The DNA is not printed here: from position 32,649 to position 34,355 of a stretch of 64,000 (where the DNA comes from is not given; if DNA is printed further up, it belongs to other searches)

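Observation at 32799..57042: Two paralogous GT-C (ArnT/PMT-like) membrane glycosyltransferases, each convergent with and abutting a large secreted protein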

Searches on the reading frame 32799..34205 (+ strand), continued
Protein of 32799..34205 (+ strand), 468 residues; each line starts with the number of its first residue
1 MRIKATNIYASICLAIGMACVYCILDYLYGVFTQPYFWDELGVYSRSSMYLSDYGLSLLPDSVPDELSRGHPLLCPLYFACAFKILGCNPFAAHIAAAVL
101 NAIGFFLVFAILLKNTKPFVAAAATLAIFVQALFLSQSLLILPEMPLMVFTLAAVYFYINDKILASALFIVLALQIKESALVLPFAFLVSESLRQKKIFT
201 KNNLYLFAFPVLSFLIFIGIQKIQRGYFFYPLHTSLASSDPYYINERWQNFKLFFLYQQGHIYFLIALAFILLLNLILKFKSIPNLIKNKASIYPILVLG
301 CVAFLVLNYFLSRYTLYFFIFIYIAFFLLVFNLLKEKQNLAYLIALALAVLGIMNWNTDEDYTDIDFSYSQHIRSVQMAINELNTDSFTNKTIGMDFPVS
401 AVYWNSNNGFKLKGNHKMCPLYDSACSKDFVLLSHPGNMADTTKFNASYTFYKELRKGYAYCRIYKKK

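Call 26: find_related_loci(query=A1, collection=genome_contigs, flank=8000)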
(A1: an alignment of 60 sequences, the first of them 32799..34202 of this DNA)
Query A1 (468 aa) in genome_contigs; peptide patterns used: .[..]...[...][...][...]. (x = any residue, [..] = any of these).
97 stretches matched a pattern; 89 encode a relative of the query (tblastn E <= 1e-3); the best 80 are kept; 80 distinct loci.
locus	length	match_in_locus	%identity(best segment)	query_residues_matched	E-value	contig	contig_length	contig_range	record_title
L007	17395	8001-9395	93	1-465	0e+0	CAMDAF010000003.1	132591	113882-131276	MAG: Chitinophaga pinensis isolate MH-08apr19-138 genome assembly, contig: MH-08apr19-C180, whole genome shotgun sequenc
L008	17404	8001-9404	92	1-468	0e+0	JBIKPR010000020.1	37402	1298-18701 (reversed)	MAG: Bacteroidia bacterium isolate ME2015-05-02_3300035682_group6_bin77 Rohwer_bin1030_scaffold_380_c1, whole genome sho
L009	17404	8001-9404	86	1-468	0e+0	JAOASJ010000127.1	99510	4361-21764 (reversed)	MAG: Bacteroidia bacterium isolate AF21_PE0_C1_S1_36_31 C1_S1_94_length_99510_cov_20, whole genome shotgun sequence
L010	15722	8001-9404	87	1-468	0e+0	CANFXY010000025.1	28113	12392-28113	MAG: Bacteroidetes bacterium isolate Jr-16oct17-93 genome assembly, contig: Jr-16oct17-C3142, whole genome shotgun seque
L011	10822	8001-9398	52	2-467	7e-155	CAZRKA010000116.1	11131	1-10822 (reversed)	MAG TPA_asm: uncultured Chitinophaga sp. isolate SRP329715_co2_7 genome assembly, contig: NODE_10724_length_11131_cov_5.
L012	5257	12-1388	50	9-466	5e-145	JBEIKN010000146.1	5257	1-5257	MAG: Flavobacteriales bacterium isolate Sample-104-S4-bin-17 Sample_104_S4-bin_17-k141_182709, whole genome shotgun sequ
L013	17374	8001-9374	48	5-466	2e-136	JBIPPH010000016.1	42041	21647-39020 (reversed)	MAG: Bacteroidia bacterium isolate ME2015-07-03_3300042555_group6_bin23 Rohwer_bin1032_scaffold_231_c1, whole genome sho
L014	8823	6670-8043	48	5-466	8e-138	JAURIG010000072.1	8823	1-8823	MAG: Bacteroidota bacterium isolate SFB_657D_100_53 NODE_72_length_8823_cov_3.505145, whole genome shotgun sequence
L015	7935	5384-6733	45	12-467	3e-124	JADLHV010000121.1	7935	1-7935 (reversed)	MAG: Bacteroidia bacterium isolate SJ489 c_000000755155, whole genome shotgun sequence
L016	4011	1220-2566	44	12-466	1e-123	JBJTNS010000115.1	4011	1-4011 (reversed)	MAG: Chitinophagaceae bacterium isolate samp_4450_semibin_108 samp_4450_763009, whole genome shotgun sequence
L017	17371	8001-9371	44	4-466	3e-112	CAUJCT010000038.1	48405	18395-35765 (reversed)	MAG: Bacteroidota bacterium isolate KLAP35 genome assembly, contig: KLAP35_843167, whole genome shotgun sequence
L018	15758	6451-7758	41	21-468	8e-101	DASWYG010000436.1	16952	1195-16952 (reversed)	MAG TPA_asm: Bacteroidia bacterium isolate SMAG_U3705 k141_507664, whole genome shotgun sequence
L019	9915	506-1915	39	4-468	5e-96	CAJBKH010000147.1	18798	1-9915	MAG: uncultured Bacteroidetes bacterium isolate Loc090116-8m_bin-0637 genome assembly, contig: bin-0637:147/402, whole g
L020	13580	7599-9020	38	1-468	8e-92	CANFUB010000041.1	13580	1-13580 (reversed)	MAG: Bacteroidetes bacterium isolate Jr-16oct17-287 genome assembly, contig: Jr-16oct17-C8592, whole genome shotgun sequ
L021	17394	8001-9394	55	1-467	9e-138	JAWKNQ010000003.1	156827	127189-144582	MAG: Bacteroidia bacterium isolate ABC2.127 ABC2.127.fa-3, whole genome shotgun sequence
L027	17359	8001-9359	31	35-468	1e-53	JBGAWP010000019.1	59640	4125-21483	MAG: Chitinophagales bacterium isolate MAG_MBR_AS.25 MBRAS-25_NODE_19_length_59640_cov_5.307758, whole genome shotgun se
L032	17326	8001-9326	30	34-467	2e-49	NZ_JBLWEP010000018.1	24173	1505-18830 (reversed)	Candidatus Electronema sp. TJ TJ__2749, whole genome shotgun sequence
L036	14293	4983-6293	29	35-468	5e-47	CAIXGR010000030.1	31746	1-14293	MAG: uncultured Bacteroidetes bacterium isolate VK_bin-4331 genome assembly, contig: bin-4331:30/97, whole genome shotgu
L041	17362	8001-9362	28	16-468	4e-44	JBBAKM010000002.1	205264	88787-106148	MAG: Bacteroidia bacterium isolate EUL_037 ctg2-EUL_037, whole genome shotgun sequence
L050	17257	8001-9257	28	35-438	2e-40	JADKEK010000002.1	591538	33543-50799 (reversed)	MAG: Bacteroidetes bacterium isolate Rand_18-Q3-R56-63_BAT3C.178 tig00000550-10-5906690, whole genome shotgun sequence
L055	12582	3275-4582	28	35-467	1e-38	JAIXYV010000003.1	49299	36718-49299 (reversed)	MAG: Bacteroidetes bacterium isolate D8_MAG_00028 pond_D8_MAG_00028_000000000105, whole genome shotgun sequence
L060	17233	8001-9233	29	10-413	2e-36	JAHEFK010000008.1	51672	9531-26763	MAG: Bacteroidetes bacterium isolate Ww33 NODE_654_length_51672_cov_11.829295, whole genome shotgun sequence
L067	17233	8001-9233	28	10-413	3e-35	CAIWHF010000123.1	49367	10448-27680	MAG: uncultured Bacteroidetes bacterium isolate Kiruna_bin-03582 genome assembly, contig: bin-03582:123/300, whole genom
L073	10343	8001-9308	29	35-467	3e-34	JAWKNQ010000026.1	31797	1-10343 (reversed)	MAG: Bacteroidia bacterium isolate ABC2.127 ABC2.127.fa-26, whole genome shotgun sequence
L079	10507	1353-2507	30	36-410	9e-33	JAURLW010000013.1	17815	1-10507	MAG: Bacteroidota bacterium isolate SFB_Oligo_Co_153 k141_259515, whole genome shotgun sequence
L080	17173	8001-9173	31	35-410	7e-33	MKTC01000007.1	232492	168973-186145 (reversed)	MAG: Bacteroidetes bacterium 37-13 scnpilot_p_inoc_scaffold_144, whole genome shotgun sequence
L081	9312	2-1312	25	35-467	1e-32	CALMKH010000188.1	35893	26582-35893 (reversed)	MAG TPA_asm: uncultured Bacteroidetes bacterium isolate SRR6670123_bin.51_CONCOCT_v1.1_MAG genome assembly, contig: ERZ5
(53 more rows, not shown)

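Call 30: predict_structure(alignment_id=A1)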
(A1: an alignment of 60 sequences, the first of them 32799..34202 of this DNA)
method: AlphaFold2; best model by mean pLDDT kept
length: 468 residues; sequences in the alignment: 60
mean_pLDDT: 93.7   pTM: 0.92
mean pLDDT of the five models: 93.7, 93.4, 93.1, 92.1, 92.0
residues with pLDDT >= 90: 406; 70-90: 55; 50-70: 5; < 50: 2
segments of 3 or more residues with pLDDT < 50: none
pLDDT, mean of each block of 10 residues (from residue 1): 80 98 97 79 90 96 93 96 96 96 98 97 98 94 95 98 98 95 97 95 97 96 94 86 94 92 96 93 81 96 91 91 97 94 97 91 90 95 96 94 90 93 93 94 91 96 97
secondary structure, 60 per line:
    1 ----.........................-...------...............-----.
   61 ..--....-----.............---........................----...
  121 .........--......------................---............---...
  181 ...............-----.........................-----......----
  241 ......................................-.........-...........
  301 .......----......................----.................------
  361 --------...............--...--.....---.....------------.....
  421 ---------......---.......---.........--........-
elements in order: H5-29 H40-54 H65-68 H74-86 H90-113 H118-129 H132-137 H144-159 H163-174 H178-195 H201-225 H231-236 H241-278 H280-288 H290-307 H312-333 H338-354 H369-383 E391-395 H399-403 E416-420 E430-435 H439-445 E449-457 E460-467

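Call 33: search_protein_families(library=pfam, proteins=[L027:5348-7687:+, L027:9415-10377:+, L027:10889-11899:+, L032:5644-7914:+, L032:9348-10088:+, L050:5523-7766:+, L050:9429-10391:+, L050:10894-11907:+, L041:9411-10007:+, L041:10116-12002:+], max_evalue=0.001)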
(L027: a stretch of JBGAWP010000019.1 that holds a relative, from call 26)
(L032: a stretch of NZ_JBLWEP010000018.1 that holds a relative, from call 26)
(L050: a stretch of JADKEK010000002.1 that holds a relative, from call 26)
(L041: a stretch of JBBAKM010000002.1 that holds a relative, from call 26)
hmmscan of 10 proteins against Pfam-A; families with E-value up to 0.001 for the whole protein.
L027:5348-7687:+ (780 aa): 3 families
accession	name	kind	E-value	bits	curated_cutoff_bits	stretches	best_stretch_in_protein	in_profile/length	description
PF00586.29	AIRS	-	2.4e-55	186.2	24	2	112-226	2-112/112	AIR synthase related protein, N-terminal domain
PF02769.27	AIRS_C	-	1.4e-52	178.5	23.1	2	239-389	2-151/156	AIR synthase related protein, C-terminal domain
PF18072.6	FGAR-AT_linker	-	1.6e-14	54.5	26.6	1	44-89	2-50/50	Formylglycinamide ribonucleotide amidotransferase linker domain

L027:9415-10377:+ (321 aa): 0 families

L027:10889-11899:+ (337 aa): 5 families
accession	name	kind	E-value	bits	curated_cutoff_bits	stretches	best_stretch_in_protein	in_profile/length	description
PF01370.27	Epimerase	-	2.1e-35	122.7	20.9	1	17-259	1-240/240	NAD dependent epimerase/dehydratase family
PF16363.11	GDP_Man_Dehyd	-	2.2e-14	54.1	27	1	19-286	2-273/332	GDP-mannose 4,6 dehydratase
PF01073.25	3Beta_HSD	-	1.5e-08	34.4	22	1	18-239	1-221/280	3-beta hydroxysteroid dehydrogenase/isomerase family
PF04321.23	RmlD_sub_bind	-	3.8e-08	33.2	27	1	18-278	4-232/287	RmlD substrate binding domain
PF07993.18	NAD_binding_4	-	0.00037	20.2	20.1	0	72-139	78-146/258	Male sterility protein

L032:5644-7914:+ (757 aa): 4 families
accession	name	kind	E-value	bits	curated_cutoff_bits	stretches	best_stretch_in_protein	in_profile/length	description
PF10066.14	DUF2304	-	4.7e-12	46.5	25.5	1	79-173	2-97/106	Uncharacterized conserved protein (DUF2304)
PF05208.19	ALG3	-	4.8e-09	36.6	23.6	1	278-425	54-197/358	ALG3 protein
PF13231.12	PMT_2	-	2.3e-07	31.6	26.1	1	280-429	2-154/160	Dolichyl-phosphate-mannose-protein mannosyltransferase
PF09594.16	GT87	-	0.00053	20.3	25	1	298-451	19-166/237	Glycosyltransferase family 87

L032:9348-10088:+ (247 aa): 3 families
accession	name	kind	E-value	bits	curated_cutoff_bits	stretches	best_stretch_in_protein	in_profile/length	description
PF00535.33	Glycos_transf_2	-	6.5e-25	88.4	23.3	1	9-170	2-165/168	Glycosyl transferase family 2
PF13641.12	Glyco_tranf_2_3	-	0.00022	21.7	27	1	7-108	3-111/230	Glycosyltransferase like family 2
PF13704.12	Glyco_tranf_2_4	-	0.00098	20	27.5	0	31-90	16-78/98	Glycosyl transferase family 2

L050:5523-7766:+ (748 aa): 3 families
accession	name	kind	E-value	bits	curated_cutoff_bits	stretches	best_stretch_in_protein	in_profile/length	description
PF00586.29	AIRS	-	1.1e-55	187.3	24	2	448-565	2-111/112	AIR synthase related protein, N-terminal domain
PF02769.27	AIRS_C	-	2.1e-53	181.1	23.1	2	207-355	2-149/156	AIR synthase related protein, C-terminal domain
PF18072.6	FGAR-AT_linker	-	4.4e-16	59.6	26.6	1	12-57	2-50/50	Formylglycinamide ribonucleotide amidotransferase linker domain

L050:9429-10391:+ (321 aa): 0 families

L050:10894-11907:+ (338 aa): 4 families
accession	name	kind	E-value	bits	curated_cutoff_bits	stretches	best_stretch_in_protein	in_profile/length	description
PF01370.27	Epimerase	-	4.3e-33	115.2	20.9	1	18-260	1-240/240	NAD dependent epimerase/dehydratase family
PF16363.11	GDP_Man_Dehyd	-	9.7e-15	55.3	27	1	119-281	117-269/332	GDP-mannose 4,6 dehydratase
PF04321.23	RmlD_sub_bind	-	1.8e-07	31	27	1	18-280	3-233/287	RmlD substrate binding domain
PF01073.25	3Beta_HSD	-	1.1e-06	28.3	22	1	19-192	1-186/280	3-beta hydroxysteroid dehydrogenase/isomerase family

L041:9411-10007:+ (199 aa): 2 families
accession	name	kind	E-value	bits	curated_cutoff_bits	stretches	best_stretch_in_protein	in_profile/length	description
PF13505.12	OMP_b-brl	-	5.3e-08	33.7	28.7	1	6-184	3-150/175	Outer membrane protein beta-barrel domain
PF03922.20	OmpW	-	0.0007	20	24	0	64-143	44-117/195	OmpW family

L041:10116-12002:+ (629 aa): 3 families
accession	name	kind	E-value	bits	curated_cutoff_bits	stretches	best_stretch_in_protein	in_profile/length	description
PF13537.11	GATase_7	-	4.5e-06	27.1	25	0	221-276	65-122/123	Glutamine amidotransferase domain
PF13522.11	GATase_6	-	2.1e-05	25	27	0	112-181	10-74/130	Glutamine amidotransferase domain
PF13230.11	GATase_4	-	0.00032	20.2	23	1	107-160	66-117/272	Glutamine amidotransferases class-II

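Call 34: fold_search(model_id=the predicted structure, library=pdb)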
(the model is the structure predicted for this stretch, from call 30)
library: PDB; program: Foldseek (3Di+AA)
matches with E <= 10: 329; with E <= 0.001: 6
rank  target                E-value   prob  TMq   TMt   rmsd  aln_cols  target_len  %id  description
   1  9s6t_A                1.7e-08  1.00  0.63  0.62   6.2       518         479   12  Ternary cryo-EM structure of chicken ALG12 with Dol25-PP-GlcNAc2Man7, Dol25-P-Man, and Fab (released 2026-03-18)
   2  5f15                  5.0e-06  1.00  0.56  0.50   8.0       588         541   10  Crystal Structure of ArnT from Cupriavidus metallidurans bound to Undecaprenyl phosphate (released 2016-02-17)
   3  9s6s_A                1.0e-05  1.00  0.57  0.51   8.3       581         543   14  Ternary cryo-EM structure of human ALG9 with Dol25-PP-GlcNAc2Man6, Dol25-P-Man and Fab (released 2026-03-18)
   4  5ezm                  1.7e-05  1.00  0.55  0.49   8.8       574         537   10  Crystal Structure of ArnT from Cupriavidus metallidurans in the apo state (released 2016-02-17)
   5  9s6u_A                3.5e-05  1.00  0.58  0.52   7.6       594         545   13  Ternary cryo-EM structure of human ALG9 with Dol25-PP-GlcNAc2Man8, Dol25-P-Man and Fab (released 2026-03-18)
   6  9i5k_A                3.4e-04  1.00  0.51  0.49   9.8       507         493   13  Structure of the Chaetomium thermophilum Pmt4 homodimer (C2 symmetry) (released 2025-12-24)
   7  8age_A                1.6e-03  1.00  0.51  0.40  10.2       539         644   12  Structure of yeast oligosaccharylransferase complex with acceptor peptide bound (released 2022-12-07)
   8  6ezn_F                1.9e-03  1.00  0.47  0.36  12.7       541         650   11  Cryo-EM structure of the yeast oligosaccharyltransferase (OST) complex (released 2018-01-17)
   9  5gmy_A                2.4e-03  1.00  0.51  0.31  13.9       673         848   10  Crystal structure of the Archaeoglobus fulgidus oligosaccharyltransferase (O29867_ARCFU) tethered with an acceptor pep (released 2017-02-01)
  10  7zlg_A                2.4e-03  1.00  0.49  0.38  10.0       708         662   11  Cryo-EM structure of C-mannosyltransferase CeDPY19, in complex with acceptor peptide and bound to CMT2-Fab and anti-Fa (released 2023-01-11)
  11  7oci_F                2.6e-03  1.00  0.51  0.40  10.2       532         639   13  Cryo-EM structure of yeast Ost6p containing oligosaccharyltransferase complex (released 2022-02-16)
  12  8imx_U                3.3e-03  1.00  0.40  0.43  13.0       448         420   14  Cryo-EM structure of GPI-T with a chimeric GPI-anchored protein (released 2023-08-16)
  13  9e6i_B                3.5e-03  1.00  0.36  0.24   5.7       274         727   14  Cryo-EM structure of Saccharomyces cerevisiae Pmt4-Ccw5 complex (released 2025-10-15)
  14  9i5l_A                3.5e-03  1.00  0.34  0.23   5.6       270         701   16  Structure of the Chaetomium thermophilum Pmt4 homodimer (C1 symmetry) (released 2025-12-24)
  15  8b6l_I                3.6e-03  1.00  0.49  0.35  16.5       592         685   10  Subtomogram average of the human Sec61-TRAP-OSTA-translocon (released 2022-12-07)
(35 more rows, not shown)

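Call 51: search_protein_representatives(alignment_id=A1)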
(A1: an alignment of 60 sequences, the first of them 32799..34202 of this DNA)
Query: 60 sequences, 468 profile positions. Proteins with E-value up to 0.001 (for the whole library): 13870; up to 1e-10: 2767; up to 1e-30: 992. The best 150 are listed.
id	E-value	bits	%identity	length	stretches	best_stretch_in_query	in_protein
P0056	4.4e-169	579.7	-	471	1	6-466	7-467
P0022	6.1e-156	536.3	-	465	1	4-466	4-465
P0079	2.8e-155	534.2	-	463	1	11-466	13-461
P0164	2.4e-154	531.1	-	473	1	5-466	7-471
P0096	2.3e-153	527.8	-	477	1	6-467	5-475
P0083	4.6e-150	517.0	-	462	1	7-466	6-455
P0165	2.1e-146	504.9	-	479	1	3-466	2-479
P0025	1.7e-145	501.9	-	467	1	3-466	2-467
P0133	1.4e-139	482.4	-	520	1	2-466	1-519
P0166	1.7e-137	475.5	-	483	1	8-465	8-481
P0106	2.2e-137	475.1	-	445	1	18-467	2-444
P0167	3.5e-133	461.3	-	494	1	13-467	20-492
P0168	3.1e-132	458.2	-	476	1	6-467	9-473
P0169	8.5e-131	453.4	-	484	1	7-466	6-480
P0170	8.6e-131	453.4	-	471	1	5-466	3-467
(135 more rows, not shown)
